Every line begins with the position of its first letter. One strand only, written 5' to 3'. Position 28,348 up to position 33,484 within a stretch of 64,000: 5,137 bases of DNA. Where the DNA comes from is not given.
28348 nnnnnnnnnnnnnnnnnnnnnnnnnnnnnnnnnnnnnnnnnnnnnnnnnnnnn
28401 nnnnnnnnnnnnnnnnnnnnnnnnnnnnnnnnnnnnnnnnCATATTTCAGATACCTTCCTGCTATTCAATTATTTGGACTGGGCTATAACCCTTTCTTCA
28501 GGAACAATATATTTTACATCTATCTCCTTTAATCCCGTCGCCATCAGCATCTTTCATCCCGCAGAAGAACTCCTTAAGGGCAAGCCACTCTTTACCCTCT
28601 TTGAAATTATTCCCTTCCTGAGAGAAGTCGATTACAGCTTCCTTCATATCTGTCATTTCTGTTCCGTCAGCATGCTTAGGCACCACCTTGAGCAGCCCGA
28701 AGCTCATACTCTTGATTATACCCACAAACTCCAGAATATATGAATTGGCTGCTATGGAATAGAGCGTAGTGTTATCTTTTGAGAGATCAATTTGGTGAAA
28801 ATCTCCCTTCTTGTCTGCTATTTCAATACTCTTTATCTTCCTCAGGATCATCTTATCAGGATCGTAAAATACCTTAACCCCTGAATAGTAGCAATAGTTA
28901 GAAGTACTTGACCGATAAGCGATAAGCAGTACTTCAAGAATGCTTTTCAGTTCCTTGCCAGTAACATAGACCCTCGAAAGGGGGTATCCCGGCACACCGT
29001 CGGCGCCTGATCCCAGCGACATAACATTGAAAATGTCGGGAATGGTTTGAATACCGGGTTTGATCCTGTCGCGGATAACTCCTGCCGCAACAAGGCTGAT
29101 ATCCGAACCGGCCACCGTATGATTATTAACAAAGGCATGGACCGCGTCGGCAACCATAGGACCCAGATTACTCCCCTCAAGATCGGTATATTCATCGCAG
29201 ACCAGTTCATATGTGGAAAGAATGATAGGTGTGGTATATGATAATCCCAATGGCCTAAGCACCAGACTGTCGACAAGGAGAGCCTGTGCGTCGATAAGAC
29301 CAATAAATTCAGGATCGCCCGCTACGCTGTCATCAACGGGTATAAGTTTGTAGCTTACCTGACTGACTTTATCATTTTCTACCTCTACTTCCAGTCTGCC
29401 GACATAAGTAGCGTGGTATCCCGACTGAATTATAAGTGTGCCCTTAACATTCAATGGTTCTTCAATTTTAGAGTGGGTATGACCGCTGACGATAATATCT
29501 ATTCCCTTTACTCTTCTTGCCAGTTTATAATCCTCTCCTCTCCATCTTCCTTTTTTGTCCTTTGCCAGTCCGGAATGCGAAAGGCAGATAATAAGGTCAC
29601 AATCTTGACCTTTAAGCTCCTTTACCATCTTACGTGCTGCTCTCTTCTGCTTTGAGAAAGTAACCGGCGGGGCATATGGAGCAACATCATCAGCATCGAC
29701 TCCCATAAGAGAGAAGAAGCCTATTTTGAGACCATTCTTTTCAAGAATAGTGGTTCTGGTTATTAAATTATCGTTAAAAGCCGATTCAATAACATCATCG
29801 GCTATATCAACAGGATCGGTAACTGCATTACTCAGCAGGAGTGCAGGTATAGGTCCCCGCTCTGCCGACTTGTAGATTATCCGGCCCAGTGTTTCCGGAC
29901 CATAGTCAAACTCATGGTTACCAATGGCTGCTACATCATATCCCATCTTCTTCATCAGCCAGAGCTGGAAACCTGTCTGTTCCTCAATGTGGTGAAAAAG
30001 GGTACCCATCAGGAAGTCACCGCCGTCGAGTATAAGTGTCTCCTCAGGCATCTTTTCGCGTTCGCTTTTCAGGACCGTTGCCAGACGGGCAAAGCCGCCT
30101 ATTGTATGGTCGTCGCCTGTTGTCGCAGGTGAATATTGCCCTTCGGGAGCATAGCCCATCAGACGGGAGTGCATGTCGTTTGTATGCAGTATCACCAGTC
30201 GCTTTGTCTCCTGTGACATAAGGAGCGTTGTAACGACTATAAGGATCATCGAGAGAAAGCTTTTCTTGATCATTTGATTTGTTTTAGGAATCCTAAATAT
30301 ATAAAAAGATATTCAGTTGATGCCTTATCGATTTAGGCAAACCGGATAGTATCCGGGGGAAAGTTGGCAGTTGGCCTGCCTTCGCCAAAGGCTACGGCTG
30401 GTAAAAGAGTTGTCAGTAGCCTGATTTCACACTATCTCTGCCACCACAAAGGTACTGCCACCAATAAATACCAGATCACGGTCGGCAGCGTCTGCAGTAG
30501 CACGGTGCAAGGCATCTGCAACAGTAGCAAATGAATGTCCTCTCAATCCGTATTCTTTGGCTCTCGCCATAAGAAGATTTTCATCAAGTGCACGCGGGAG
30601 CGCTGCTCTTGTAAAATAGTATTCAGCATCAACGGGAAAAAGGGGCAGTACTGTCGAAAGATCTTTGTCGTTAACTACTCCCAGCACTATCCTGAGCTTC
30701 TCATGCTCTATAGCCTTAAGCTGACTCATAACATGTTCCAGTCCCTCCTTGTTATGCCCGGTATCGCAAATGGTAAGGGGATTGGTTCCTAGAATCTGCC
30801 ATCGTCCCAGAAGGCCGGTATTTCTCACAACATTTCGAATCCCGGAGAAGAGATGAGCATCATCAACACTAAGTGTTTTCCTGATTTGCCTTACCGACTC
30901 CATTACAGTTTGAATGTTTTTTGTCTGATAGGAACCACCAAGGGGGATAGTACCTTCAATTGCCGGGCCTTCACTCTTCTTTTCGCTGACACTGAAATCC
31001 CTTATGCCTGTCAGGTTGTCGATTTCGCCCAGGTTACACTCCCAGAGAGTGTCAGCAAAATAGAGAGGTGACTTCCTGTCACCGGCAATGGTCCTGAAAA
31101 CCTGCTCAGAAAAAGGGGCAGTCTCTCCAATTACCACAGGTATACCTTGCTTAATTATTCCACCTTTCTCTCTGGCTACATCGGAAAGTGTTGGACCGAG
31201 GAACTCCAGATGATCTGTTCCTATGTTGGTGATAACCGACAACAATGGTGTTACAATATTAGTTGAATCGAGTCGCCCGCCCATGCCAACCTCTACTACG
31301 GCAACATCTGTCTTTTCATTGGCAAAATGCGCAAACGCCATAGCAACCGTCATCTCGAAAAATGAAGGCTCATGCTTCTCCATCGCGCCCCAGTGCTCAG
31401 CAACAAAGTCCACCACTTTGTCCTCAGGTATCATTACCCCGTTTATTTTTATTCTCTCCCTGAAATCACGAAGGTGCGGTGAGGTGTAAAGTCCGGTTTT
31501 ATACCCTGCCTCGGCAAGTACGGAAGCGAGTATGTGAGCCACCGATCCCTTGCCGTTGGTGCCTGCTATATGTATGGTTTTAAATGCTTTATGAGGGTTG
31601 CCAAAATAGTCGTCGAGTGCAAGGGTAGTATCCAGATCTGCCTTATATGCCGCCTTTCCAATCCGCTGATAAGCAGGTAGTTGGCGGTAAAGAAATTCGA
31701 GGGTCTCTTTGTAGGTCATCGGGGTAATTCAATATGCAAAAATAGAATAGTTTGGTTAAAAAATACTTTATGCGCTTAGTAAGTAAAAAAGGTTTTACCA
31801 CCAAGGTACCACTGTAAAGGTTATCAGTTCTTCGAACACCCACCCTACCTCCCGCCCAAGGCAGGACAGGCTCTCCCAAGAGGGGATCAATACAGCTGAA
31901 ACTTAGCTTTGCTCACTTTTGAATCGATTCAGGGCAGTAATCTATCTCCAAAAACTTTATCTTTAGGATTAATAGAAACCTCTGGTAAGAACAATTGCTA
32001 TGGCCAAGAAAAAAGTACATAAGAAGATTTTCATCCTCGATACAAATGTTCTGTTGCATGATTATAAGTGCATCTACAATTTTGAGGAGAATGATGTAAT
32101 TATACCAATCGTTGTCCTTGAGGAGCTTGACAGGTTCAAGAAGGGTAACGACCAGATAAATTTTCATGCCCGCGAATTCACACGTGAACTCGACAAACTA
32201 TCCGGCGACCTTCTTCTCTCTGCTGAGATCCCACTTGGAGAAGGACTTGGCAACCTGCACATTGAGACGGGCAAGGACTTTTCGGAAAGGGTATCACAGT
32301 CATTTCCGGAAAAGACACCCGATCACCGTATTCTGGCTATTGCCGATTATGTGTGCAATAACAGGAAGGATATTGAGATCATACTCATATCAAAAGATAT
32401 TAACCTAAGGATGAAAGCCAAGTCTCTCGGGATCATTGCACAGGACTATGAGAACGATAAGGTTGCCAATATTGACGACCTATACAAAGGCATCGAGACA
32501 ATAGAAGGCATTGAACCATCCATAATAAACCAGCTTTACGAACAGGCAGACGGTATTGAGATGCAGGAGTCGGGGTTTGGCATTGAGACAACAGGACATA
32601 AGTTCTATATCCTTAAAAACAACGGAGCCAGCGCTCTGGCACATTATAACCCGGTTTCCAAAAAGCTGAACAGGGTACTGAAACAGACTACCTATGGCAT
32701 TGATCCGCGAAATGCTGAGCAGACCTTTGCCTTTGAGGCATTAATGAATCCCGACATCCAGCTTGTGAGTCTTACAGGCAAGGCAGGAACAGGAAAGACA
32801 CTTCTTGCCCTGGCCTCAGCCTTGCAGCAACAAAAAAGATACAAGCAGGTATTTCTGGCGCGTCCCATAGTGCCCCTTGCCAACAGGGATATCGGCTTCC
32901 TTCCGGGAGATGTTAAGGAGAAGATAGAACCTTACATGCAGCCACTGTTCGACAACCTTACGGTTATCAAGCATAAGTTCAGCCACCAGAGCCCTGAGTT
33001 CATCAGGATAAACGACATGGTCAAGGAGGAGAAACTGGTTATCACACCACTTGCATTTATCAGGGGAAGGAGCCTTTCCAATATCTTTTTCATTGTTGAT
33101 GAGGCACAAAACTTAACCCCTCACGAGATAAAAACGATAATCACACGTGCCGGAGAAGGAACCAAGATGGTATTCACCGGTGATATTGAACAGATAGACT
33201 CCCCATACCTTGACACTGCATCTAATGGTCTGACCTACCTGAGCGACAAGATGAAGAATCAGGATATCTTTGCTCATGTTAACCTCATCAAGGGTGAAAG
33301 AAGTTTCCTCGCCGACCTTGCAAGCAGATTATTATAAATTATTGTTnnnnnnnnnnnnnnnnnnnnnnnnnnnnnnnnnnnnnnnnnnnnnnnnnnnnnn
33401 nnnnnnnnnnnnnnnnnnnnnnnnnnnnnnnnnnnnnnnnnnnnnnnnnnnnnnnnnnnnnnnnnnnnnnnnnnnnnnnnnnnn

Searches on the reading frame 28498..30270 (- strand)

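Call 80: search_protein_families(library=pfam, proteins=[window:28498-30270:-], max_evalue=0.00001)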
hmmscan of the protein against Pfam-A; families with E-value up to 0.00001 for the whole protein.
window:28498-30270:- (590 aa): 2 families
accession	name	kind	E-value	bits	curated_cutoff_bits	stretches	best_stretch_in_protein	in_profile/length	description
PF02872.23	5_nucleotid_C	-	2.6e-15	57.3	23.6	1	364-513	19-147/158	5'-nucleotidase, C-terminal domain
PF00149.33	Metallophos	-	8e-14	52.9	21.5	1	26-267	2-190/191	Calcineurin-like phosphoesterase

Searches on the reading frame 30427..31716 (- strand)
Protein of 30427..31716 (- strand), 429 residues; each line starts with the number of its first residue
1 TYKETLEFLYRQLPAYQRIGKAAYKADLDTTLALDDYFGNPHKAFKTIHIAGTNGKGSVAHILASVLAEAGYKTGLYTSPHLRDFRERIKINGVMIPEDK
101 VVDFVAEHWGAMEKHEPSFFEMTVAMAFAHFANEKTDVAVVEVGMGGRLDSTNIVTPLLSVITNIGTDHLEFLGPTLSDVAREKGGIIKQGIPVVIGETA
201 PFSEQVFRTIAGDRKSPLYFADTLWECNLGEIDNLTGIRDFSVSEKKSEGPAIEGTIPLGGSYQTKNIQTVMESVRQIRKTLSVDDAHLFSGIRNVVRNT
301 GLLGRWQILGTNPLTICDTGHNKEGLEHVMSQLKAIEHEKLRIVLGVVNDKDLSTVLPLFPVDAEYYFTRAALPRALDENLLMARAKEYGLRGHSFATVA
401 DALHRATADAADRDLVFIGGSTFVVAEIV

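Call 80: search_protein_families(library=pfam, proteins=[window:30427-31716:-], max_evalue=0.00001)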
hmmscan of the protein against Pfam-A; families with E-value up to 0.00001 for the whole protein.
window:30427-31716:- (429 aa): 2 families
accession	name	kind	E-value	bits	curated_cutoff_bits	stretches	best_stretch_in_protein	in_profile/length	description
PF08245.18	Mur_ligase_M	-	1.4e-14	55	24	1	50-207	1-132/200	Mur ligase middle domain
PF02875.26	Mur_ligase_C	-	3.3e-14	54.2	28.4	1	304-421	1-126/127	Mur ligase, glutamate ligase domain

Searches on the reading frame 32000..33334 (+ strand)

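Call 80: search_protein_families(library=pfam, proteins=[window:32000-33334:+], max_evalue=0.00001)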
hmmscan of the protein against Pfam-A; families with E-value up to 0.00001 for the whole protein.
window:32000-33334:+ (445 aa): 3 families
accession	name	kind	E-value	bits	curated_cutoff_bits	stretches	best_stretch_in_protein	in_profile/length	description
PF02562.22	PhoH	-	9.4e-50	169.4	27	1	234-429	2-186/205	PhoH-like protein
PF13638.12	PIN_4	-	5.3e-35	121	21.9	1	11-151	1-132/132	PIN domain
PF13604.12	AAA_30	-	1.2e-07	32.2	27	0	238-278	3-45/191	AAA domain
